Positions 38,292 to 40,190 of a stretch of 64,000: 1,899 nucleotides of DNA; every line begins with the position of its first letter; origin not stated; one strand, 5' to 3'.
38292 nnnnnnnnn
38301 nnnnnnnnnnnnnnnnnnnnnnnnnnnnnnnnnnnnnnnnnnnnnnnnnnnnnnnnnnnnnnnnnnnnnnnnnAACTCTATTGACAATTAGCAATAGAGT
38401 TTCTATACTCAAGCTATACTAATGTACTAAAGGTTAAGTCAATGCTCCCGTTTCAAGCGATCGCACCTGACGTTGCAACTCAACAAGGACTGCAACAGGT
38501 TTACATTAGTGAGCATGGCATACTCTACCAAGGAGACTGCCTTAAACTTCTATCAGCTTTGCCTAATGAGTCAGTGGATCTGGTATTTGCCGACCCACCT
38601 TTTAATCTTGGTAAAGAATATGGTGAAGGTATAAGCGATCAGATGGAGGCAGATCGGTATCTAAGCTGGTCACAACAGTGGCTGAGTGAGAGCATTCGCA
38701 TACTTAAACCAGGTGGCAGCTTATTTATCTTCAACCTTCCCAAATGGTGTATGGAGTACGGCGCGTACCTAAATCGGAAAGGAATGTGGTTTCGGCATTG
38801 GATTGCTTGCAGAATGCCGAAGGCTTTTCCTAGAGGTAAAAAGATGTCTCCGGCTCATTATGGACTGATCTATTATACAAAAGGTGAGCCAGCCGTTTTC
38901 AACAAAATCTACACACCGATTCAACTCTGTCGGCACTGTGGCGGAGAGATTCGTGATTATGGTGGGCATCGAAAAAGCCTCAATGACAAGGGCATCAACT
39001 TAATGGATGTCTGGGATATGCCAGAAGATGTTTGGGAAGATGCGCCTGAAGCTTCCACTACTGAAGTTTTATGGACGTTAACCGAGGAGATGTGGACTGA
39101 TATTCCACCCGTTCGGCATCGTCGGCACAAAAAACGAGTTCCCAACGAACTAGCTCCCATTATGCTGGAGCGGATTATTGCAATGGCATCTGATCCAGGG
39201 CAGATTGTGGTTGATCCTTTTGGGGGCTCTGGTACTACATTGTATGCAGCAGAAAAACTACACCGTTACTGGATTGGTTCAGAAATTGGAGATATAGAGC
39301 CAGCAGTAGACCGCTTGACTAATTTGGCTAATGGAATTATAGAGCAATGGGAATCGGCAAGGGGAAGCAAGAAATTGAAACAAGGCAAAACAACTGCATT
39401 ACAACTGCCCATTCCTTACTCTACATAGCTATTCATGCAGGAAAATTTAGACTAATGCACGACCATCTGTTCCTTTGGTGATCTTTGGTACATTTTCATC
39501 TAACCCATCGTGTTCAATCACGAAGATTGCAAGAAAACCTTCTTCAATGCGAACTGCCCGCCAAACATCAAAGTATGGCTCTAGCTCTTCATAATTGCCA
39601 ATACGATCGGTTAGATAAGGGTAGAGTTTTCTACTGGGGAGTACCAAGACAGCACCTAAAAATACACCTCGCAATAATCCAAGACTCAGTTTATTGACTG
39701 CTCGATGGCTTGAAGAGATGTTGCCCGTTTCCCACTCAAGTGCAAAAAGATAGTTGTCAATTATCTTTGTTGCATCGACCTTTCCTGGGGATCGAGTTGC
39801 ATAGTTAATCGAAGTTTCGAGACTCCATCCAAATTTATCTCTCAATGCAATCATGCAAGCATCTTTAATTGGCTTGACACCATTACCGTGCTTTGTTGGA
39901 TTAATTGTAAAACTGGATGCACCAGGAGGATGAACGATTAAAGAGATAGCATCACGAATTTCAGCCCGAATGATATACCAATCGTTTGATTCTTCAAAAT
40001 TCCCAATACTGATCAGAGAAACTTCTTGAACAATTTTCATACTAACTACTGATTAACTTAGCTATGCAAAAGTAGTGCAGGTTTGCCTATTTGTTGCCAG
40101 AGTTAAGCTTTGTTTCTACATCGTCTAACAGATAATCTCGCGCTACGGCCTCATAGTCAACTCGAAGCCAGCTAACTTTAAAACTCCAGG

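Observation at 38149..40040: BamHI-like R-M cassette with an excisionase-type HTH gene and an operator over the methyltransferase promoter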

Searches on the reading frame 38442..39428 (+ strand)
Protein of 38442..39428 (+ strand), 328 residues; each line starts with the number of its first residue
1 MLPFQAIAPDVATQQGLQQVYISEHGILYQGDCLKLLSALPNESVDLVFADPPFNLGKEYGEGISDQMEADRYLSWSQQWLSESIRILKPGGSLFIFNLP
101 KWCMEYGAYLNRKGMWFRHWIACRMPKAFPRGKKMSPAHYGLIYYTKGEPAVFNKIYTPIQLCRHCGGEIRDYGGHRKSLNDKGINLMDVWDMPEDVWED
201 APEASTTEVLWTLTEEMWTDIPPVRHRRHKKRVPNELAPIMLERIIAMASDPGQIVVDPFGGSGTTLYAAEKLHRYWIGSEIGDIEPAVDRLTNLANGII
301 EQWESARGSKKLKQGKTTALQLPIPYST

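Call 3: search_protein_families(library=pfam, proteins=[window:38442-39428:+], max_evalue=1)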
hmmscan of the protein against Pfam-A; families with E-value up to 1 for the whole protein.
window:38442-39428:+ (328 aa): 7 families
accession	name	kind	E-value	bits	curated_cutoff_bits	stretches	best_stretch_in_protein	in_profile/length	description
PF01555.25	N6_N4_Mtase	-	2.7e-39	135.8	26.7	1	45-283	1-212/221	DNA methylase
PF03602.21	Cons_hypoth95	-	0.011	15.9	24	1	27-61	94-130/182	Conserved hypothetical protein 95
PF01170.24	UPF0020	-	0.011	15.8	22.3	0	249-267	25-43/197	RMKL-like, methyltransferase domain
PF20922.3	Anamorsin_N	-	0.1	12.8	27.1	1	71-96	62-87/163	Anamorsin, N-terminal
PF08241.18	Methyltransf_11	-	0.22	12.6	21.2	0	78-96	77-95/95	Methyltransferase domain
PF09445.16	Methyltransf_15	-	0.29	11.1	22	0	19-60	43-86/165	RNA cap guanine-N2 methyltransferase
PF02086.21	MethyltransfD12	-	0.3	11.2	22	0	244-278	11-47/253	D12 class N6 adenine-specific DNA methyltransferase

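Call 4: search_protein_families(library=ncbifam, proteins=[window:38442-39428:+], max_evalue=1)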
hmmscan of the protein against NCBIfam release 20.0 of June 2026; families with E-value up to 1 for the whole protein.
window:38442-39428:+ (328 aa): 5 families
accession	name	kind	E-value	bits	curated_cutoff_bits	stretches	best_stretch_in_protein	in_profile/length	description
NF008572.0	PRK11524.1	equivalog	2.5e-29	102.4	292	2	19-98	8-86/294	adenine-specific DNA-methyltransferase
NF050803.1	DnaMtaseCcrMCaul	equivalog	2.4e-25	89.2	830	2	28-152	6-145/350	adenine-specific DNA-methyltransferase CcrM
NF010253.0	PRK13699.1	subfamily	5.3e-13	49.2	244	2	29-92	5-66/226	DNA methyltransferase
TIGR00095.1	TIGR00095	equivalog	0.14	11.8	117.5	1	35-58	114-138/194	16S rRNA (guanine(966)-N(2))-methyltransferase RsmD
NF008748.0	PRK11783.1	equivalog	0.25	9.5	466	0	27-53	595-620/704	bifunctional 23S rRNA (guanine(2069)-N(7))-methyltransferase RlmK/23S rRNA (guanine(2445)-N(2))-methyltransferase RlmL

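Call 47: search_protein_families(library=padloc, proteins=[window:38442-39428:+], max_evalue=0.01)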
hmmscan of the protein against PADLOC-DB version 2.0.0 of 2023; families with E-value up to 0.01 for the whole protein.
window:38442-39428:+ (328 aa): 64 families (the best 25 are shown)
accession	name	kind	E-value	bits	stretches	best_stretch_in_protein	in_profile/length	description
PDLC03238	MTase_II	-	1.2e-89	299.3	2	20-192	118-290/428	Type II methyltransferase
PDLC03299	MTase_II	-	2.8e-38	130.1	2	18-194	7-184/296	Type II methyltransferase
PDLC03371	MTase_II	-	4.6e-38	129.2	1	24-283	9-241/260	Type II methyltransferase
PDLC03320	MTase_II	-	1.8e-28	97.5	2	22-116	29-122/289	Type II methyltransferase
PDLC03216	MTase_II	-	1.1e-27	95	2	26-154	12-155/364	Type II methyltransferase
PDLC03738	oMTase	-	1.8e-26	90.8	2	28-151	23-161/376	orphan methyltransferase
PDLC03265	MTase_II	-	1.9e-25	88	2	19-98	17-98/333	Type II methyltransferase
PDLC03353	MTase_II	-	7.9e-23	79.3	2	212-283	170-239/260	Type II methyltransferase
PDLC03230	MTase_II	-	4.8e-21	73.4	1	28-283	38-271/360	Type II methyltransferase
PDLC03339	MTase_II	-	8.2e-19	65.6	2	238-283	214-260/399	Type II methyltransferase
PDLC03337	MTase_II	-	1.5e-18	65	2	31-103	14-85/264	Type II methyltransferase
PDLC03387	MTase_II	-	3.9e-18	63.6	2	229-284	214-265/289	Type II methyltransferase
PDLC03323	MTase_II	-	5.5e-18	63.1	2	18-96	7-82/330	Type II methyltransferase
PDLC03350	MTase_II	-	1.4e-15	55.5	2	204-283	208-284/312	Type II methyltransferase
PDLC03636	MTase_III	-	2e-15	54.6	1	240-284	351-395/575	Type III methyltransferase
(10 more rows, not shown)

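Call 59: search_solved_structures(query=window:38442-39428:+, max_evalue=0.00001)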
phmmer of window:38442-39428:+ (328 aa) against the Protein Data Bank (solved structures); distinct sequences matched with E-value up to 0.00001: 12.
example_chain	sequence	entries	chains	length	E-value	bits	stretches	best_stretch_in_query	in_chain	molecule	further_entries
8urk_A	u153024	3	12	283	3.7e-24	88.6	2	28-142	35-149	Methyltransferase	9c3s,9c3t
9c3u_A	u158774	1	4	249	4e-24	88.5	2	28-144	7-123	Methyltransferase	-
1g60_A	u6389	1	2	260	1.9e-21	79.7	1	27-155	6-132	Adenine-specific Methyltransferase MboIIA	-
6pbd_A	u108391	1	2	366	2e-19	73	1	28-151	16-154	Modification methylase CcrMI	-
8s9m_A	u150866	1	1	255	3.7e-15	59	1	218-283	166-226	DNA cytosine-N4 methyltransferase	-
8s9n_A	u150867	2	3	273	3.9e-15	58.9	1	218-283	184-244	DNA cytosine-N4 methyltransferase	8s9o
1boo_A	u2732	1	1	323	1.4e-14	57.1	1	16-96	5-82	PROTEIN (N-4 CYTOSINE-SPECIFIC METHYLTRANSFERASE PVU II)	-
1nw8_A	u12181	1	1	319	1.2e-13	54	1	18-101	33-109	MODIFICATION METHYLASE RSRI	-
1eg2_A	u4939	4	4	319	1.2e-13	54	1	18-101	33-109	MODIFICATION METHYLASE RSRI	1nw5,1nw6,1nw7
2zie_A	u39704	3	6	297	1e-11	47.7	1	215-282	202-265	Putative modification methylase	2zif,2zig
5hfj_A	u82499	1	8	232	1.5e-09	40.5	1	224-281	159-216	Adenine specific DNA methyltransferase (DpnA)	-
5hek_A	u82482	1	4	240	1.6e-09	40.5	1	224-281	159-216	Adenine specific DNA methyltransferase (DpnA)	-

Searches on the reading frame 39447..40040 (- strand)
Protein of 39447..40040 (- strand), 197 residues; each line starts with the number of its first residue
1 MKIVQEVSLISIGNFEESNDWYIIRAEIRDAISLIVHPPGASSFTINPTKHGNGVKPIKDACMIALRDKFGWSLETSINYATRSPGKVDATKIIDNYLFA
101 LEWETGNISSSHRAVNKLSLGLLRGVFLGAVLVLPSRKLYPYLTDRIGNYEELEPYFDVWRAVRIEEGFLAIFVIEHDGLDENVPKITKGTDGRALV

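Call 3: search_protein_families(library=pfam, proteins=[window:39447-40040:-], max_evalue=1)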
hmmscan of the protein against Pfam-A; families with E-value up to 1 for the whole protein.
window:39447-40040:- (197 aa): 1 family
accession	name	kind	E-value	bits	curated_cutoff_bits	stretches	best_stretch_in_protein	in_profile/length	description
PF02923.21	BamHI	-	1.4e-78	262.6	22.8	1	2-158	1-157/157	Restriction endonuclease BamHI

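Call 4: search_protein_families(library=ncbifam, proteins=[window:39447-40040:-], max_evalue=1)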
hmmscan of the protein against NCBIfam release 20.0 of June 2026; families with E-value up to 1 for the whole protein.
window:39447-40040:- (197 aa): 0 families

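Call 5: search_solved_structures(query=window:39447-40040:-, max_evalue=10, show_alignments=2)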
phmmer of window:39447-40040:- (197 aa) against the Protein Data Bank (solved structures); distinct sequences matched with E-value up to 10: 4.
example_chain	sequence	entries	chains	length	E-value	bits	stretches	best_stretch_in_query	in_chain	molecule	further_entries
3odh_A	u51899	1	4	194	2.3e-60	206.8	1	24-196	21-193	OkrAI endonuclease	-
1bam_A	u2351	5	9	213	5.1e-29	104.5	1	27-194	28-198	ENDONUCLEASE BamH I | PROTEIN (BAMHI (E.C.3.1.21.4)) | TYPE II RESTRICTION ENZYME BAMHI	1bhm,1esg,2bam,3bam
1yqt_A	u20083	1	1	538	6.9e-05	25.7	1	86-180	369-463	RNase l inhibitor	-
5yv5_A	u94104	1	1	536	8.1e-05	25.5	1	86-180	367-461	ATPase RIL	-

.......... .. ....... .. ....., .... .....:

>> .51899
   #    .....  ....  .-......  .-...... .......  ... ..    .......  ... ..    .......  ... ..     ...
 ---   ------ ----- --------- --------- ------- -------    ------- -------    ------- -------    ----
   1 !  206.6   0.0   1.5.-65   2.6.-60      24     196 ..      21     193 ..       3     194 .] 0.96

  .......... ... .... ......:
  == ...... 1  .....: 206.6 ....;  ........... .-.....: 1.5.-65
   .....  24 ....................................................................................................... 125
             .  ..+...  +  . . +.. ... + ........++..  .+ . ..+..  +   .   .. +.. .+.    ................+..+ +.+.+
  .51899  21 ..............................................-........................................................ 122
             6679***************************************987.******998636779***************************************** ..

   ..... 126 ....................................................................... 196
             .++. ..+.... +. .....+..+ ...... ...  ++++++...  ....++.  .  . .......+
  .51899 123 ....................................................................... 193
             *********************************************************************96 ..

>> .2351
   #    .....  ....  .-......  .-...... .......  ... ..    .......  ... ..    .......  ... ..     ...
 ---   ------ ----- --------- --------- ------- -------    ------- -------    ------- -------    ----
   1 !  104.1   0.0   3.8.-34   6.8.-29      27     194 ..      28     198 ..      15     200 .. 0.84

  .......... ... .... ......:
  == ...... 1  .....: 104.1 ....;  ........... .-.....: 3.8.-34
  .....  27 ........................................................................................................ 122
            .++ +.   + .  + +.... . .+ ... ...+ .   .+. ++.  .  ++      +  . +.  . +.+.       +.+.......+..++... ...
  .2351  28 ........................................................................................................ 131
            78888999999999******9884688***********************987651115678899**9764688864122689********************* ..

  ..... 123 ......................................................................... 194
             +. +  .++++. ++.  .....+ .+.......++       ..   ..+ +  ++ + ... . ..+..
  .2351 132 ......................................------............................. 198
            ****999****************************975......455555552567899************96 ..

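Call 9: find_related_loci(query=window:39447-40040:-, collection=genome_contigs, flank=4000)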
Query window:39447-40040:- (197 aa) in genome_contigs; peptide patterns used: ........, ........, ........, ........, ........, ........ (x = any residue, [..] = any of these).
185 stretches matched a pattern; 146 encode a relative of the query (tblastn E <= 1e-3); the best 80 are kept; 80 distinct loci.
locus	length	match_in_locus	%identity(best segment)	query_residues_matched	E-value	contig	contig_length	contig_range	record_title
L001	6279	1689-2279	98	1-197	3e-129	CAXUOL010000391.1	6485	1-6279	MAG TPA_asm: uncultured Nostoc sp. isolate public_SRR14722285_metawrap_bin.1 genome assembly, contig: public_SRR14722285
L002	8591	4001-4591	97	1-197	2e-128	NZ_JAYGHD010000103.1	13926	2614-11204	Nostoc sp. UHCC 0251 NODE_205_length_13926_cov_27.531901, whole genome shotgun sequence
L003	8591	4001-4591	97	1-197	2e-128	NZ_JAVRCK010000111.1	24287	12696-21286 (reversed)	MAG: Nostoc sp. DedSLP03 contig_111, whole genome shotgun sequence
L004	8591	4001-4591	96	1-197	3e-128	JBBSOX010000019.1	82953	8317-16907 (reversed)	MAG: Chroococcales cyanobacterium isolate LS6_sbin.41 LS6_sbin.41_K_45065_L_82953_cov_19.1898, whole genome shotgun sequ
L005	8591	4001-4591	96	1-197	2e-127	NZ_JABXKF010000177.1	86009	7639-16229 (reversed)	MAG: Nostoc sp. LPT NODE_108_length_86009_cov_101.292, whole genome shotgun sequence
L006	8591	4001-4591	96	1-197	3e-127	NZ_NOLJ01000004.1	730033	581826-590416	Nostoc sp. 'Peltigera membranacea cyanobiont' 210A scaffold4, whole genome shotgun sequence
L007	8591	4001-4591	95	1-197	3e-127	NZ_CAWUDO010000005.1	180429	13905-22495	Nostoc sp. CCY 9925 isolate Nostoc CCY 9925 NODE_5_length_180429_cov_120.891603, whole genome shotgun sequence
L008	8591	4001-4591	96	1-197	3e-127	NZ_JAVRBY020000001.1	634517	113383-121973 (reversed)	MAG: Nostoc sp. DedQUE02 Nostoc_sp_DedQUE02_1, whole genome shotgun sequence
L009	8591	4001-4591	96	1-197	3e-127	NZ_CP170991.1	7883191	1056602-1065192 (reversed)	Nostoc sp. C117 chromosome, complete genome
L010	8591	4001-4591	95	1-197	3e-126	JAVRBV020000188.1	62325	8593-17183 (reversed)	MAG: Nostoc sp. CreGUA01 Nostoc_sp_CreGUA01_188, whole genome shotgun sequence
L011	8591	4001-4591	93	1-197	3e-123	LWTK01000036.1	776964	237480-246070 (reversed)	Nostoc sp. ATCC 43529 scaffold2.1, whole genome shotgun sequence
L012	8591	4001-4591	90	1-197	4e-122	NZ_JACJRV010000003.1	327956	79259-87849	Nostoc sp. FACHB-152 contig3, whole genome shotgun sequence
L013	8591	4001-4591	90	1-197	1e-121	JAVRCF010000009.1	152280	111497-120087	MAG: Aulosira sp. DedQUE10 contig_9, whole genome shotgun sequence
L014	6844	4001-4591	89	1-197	9e-121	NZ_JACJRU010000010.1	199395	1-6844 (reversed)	Nostoc sp. FACHB-110 contig10, whole genome shotgun sequence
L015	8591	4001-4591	89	1-197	2e-120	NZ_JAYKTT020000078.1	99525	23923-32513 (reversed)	Chlorogloeopsis sp. ULAP02 77, whole genome shotgun sequence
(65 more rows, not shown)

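Call 36: search_dna_similar(query=window:39447-40040:-, collection=plasmids, mode=protein, max_evalue=0.00001, max_rows=30)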
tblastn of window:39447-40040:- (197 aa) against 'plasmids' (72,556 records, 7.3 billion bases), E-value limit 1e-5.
Records with a match: 4; places in all: 4; records where one place covers at least 80% of the query: 4.
Best place of each record, by identity: <60% 4.
By first word of the organism name: Geobacillus 2; Desulfocapsa 1; Priestia 1.
By predicted mobility (MOB-suite, as given by PLSDB): conjugative 2; non-mobilizable 1; mobilizable 1.
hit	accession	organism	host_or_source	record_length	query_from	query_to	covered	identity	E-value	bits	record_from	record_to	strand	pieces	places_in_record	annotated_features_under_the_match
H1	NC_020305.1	Desulfocapsa sulfexigens DSM 10523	-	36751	1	196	99%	53.0%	1e-56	199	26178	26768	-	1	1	Restriction endonuclease BamHI | helix-turn-helix transcriptional regulator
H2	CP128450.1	Geobacillus stearothermophilus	whole genome,Dukgu Hot Spring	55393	27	195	86%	38.8%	3e-24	106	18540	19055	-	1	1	restriction endonuclease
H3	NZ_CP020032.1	Geobacillus thermodenitrificans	-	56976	27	195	86%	38.8%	3e-24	106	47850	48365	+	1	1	restriction endonuclease BamHI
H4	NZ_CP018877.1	Priestia megaterium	Camellia oleifera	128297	1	184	93%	33.9%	7e-21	96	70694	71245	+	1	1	hypothetical protein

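Call 37: get_annotated_region(hit=H1, flank=2500)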
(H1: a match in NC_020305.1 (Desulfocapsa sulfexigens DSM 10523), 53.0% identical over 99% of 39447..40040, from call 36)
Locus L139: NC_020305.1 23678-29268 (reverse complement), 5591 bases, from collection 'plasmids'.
description: Desulfocapsa sulfexigens DSM 10523 plasmid unnamed, complete sequence
organism: Desulfocapsa sulfexigens DSM 10523 (NCBI taxid 1167006)
taxonomy: Bacteria; Thermodesulfobacteriota; Desulfobulbia; Desulfobulbales; Desulfocapsaceae; Desulfocapsa; Desulfocapsa sulfexigens; Desulfocapsa sulfexigens DSM 10523
host: -; source: -; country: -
typing (MOB-suite, as given by PLSDB): non-mobilizable; replicon rep_cluster_391
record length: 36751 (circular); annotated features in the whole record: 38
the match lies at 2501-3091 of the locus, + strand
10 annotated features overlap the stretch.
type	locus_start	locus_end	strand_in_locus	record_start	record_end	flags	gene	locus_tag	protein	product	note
CDS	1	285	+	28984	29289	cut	-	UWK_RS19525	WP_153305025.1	hypothetical protein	-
CDS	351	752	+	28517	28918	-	-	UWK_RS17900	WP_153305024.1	hypothetical protein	-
CDS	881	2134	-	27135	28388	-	-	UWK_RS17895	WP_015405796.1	site-specific DNA-methyltransferase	GO:0009307 - DNA restriction-modification system [Evidence IEA]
CDS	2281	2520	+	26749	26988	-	-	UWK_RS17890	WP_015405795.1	helix-turn-helix transcriptional regulator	-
CDS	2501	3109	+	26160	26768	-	-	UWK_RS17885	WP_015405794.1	Restriction endonuclease BamHI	-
CDS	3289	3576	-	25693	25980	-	-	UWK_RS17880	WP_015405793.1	hypothetical protein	-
CDS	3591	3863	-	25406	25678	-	-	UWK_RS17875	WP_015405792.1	HU family DNA-binding protein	GO:0030261 - chromosome condensation [Evidence IEA]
CDS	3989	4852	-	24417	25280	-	-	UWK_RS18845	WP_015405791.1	metal-dependent hydrolase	-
CDS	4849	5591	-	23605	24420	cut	-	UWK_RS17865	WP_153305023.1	AAA family ATPase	-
CDS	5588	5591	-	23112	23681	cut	-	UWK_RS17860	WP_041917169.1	hypothetical protein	-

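Call 47: search_protein_families(library=padloc, proteins=[window:39447-40040:-], max_evalue=0.01)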
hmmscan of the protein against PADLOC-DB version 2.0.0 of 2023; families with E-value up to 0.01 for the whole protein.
window:39447-40040:- (197 aa): 1 family
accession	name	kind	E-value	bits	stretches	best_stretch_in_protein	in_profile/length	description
PDLC03435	REase_II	-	7.5e-63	209.9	1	1-196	1-199/200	Type II restriction enzyme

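Call 48: search_protein_families(library=pfam, proteins=[L139:2281-2520:+, L139:881-2134:-], max_evalue=0.001)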
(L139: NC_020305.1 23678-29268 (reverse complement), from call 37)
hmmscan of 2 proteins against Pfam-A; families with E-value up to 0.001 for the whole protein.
L139:2281-2520:+ (79 aa): 4 families
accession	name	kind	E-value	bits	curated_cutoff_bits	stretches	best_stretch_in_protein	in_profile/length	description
PF01381.28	HTH_3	-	2.5e-13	50.3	23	1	11-60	1-50/55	Helix-turn-helix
PF12844.13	HTH_19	-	5.9e-07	29.7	30.2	1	8-62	1-55/64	Helix-turn-helix domain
PF13560.12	HTH_31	-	2.5e-06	28.1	27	1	8-59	3-55/64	Helix-turn-helix domain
PF13443.12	HTH_26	-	3.5e-05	24.4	22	1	11-62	2-54/63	Cro/C1-type HTH DNA-binding domain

L139:881-2134:- (417 aa): 1 family
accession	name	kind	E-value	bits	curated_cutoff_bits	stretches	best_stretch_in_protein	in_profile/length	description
PF01555.25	N6_N4_Mtase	-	2e-38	133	26.7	1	131-343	1-212/221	DNA methylase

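Call 60: get_annotated_region(hit=H3, flank=2500)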
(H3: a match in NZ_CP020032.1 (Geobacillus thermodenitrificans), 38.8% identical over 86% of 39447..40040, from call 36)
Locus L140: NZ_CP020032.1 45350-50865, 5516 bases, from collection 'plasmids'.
description: Geobacillus thermodenitrificans strain T12 plasmid pGeo12b, complete sequence
organism: Geobacillus thermodenitrificans (NCBI taxid 33940)
taxonomy: Bacteria; Bacillota; Bacilli; Bacillales; Bacillaceae; Geobacillus; Geobacillus thermodenitrificans
host: -; source: -; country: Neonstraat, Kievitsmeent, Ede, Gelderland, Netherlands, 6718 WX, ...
typing (MOB-suite, as given by PLSDB): conjugative; replicon rep_cluster_672; relaxase MOBQ; mating-pair formation MPF_T
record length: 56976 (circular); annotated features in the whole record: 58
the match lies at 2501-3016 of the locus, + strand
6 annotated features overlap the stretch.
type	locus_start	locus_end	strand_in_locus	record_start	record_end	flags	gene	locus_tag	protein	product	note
CDS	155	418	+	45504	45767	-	-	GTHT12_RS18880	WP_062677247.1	hypothetical protein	-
CDS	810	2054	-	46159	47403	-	-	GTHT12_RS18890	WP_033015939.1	site-specific DNA-methyltransferase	GO:0009307 - DNA restriction-modification system [Evidence IEA]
CDS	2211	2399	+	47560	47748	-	-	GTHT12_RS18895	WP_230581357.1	helix-turn-helix transcriptional regulator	-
CDS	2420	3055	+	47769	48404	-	-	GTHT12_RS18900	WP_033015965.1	restriction endonuclease BamHI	-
CDS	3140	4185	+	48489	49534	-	-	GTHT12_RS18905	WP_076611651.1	IS630-like element ISBs2 family transposase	-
CDS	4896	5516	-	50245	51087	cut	-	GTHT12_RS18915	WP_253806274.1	hypothetical protein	-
